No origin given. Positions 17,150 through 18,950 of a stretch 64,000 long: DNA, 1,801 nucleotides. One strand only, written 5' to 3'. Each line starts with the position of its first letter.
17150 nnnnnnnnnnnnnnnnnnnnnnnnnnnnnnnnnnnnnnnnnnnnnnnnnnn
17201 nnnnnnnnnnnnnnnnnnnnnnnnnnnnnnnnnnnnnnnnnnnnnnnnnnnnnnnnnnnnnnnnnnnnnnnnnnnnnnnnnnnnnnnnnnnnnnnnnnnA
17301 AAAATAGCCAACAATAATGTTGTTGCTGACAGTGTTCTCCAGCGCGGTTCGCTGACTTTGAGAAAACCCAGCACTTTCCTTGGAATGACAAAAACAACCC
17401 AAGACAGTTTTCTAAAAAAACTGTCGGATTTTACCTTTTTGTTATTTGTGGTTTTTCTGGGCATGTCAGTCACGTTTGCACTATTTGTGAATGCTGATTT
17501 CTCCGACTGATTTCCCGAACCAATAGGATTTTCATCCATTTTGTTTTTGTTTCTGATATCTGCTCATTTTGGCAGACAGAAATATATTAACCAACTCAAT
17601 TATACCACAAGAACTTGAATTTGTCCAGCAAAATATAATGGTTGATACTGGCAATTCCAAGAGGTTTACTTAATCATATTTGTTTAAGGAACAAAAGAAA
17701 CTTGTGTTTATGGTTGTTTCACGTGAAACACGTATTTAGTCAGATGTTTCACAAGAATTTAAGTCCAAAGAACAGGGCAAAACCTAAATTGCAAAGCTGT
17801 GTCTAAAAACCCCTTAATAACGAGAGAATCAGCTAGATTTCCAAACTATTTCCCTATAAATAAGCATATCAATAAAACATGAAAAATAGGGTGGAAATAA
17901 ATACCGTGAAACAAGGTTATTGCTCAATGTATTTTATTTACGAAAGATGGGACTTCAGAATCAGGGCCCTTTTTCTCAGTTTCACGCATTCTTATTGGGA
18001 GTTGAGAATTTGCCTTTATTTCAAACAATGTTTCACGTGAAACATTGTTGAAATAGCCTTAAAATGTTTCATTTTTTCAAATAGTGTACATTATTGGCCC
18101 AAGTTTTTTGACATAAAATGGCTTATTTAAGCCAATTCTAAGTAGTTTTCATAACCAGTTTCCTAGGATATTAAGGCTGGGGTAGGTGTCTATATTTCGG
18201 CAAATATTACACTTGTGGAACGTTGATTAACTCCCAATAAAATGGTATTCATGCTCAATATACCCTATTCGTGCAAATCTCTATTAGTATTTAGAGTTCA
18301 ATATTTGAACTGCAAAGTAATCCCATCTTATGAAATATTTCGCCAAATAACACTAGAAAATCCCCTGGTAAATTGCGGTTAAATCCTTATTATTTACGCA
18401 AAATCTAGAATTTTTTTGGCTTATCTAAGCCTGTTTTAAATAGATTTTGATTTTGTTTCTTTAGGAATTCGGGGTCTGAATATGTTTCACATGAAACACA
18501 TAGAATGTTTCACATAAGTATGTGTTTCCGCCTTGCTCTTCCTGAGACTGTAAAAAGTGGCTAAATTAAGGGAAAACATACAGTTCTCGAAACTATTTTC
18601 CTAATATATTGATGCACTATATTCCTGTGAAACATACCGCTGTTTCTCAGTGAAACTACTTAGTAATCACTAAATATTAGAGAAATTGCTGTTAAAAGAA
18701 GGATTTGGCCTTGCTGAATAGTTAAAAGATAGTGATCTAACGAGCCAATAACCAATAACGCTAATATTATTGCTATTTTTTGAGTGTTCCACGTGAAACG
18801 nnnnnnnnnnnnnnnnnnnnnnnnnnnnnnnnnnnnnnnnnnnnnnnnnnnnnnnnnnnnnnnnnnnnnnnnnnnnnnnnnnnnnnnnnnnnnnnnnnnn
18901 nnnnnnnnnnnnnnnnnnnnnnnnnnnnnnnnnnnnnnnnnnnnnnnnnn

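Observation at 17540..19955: F2. 14-bp palindrome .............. at least 8 times in 2.2 kb, across a 1.1-kb non-coding gap and in-frame inside an O-antigen-ligase-like gene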

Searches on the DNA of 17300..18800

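Call 81: search_rna_families(source=window, start=17300, end=18800, threshold=evalue, max_evalue=1)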
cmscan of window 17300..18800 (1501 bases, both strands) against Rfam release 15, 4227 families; matches with E-value up to 1: 2.
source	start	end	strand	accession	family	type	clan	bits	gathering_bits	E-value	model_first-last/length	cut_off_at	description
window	18006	18066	-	RF00785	mir-90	Gene; miRNA;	-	20.4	68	0.38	1-84/84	no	mir-90 microRNA precursor family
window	17744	17856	+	RF00447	IRES_Kv1_4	Cis-reg; IRES;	-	18.1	100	0.24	1-259/259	no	Voltage-gated potassium-channel Kv1.4 IRES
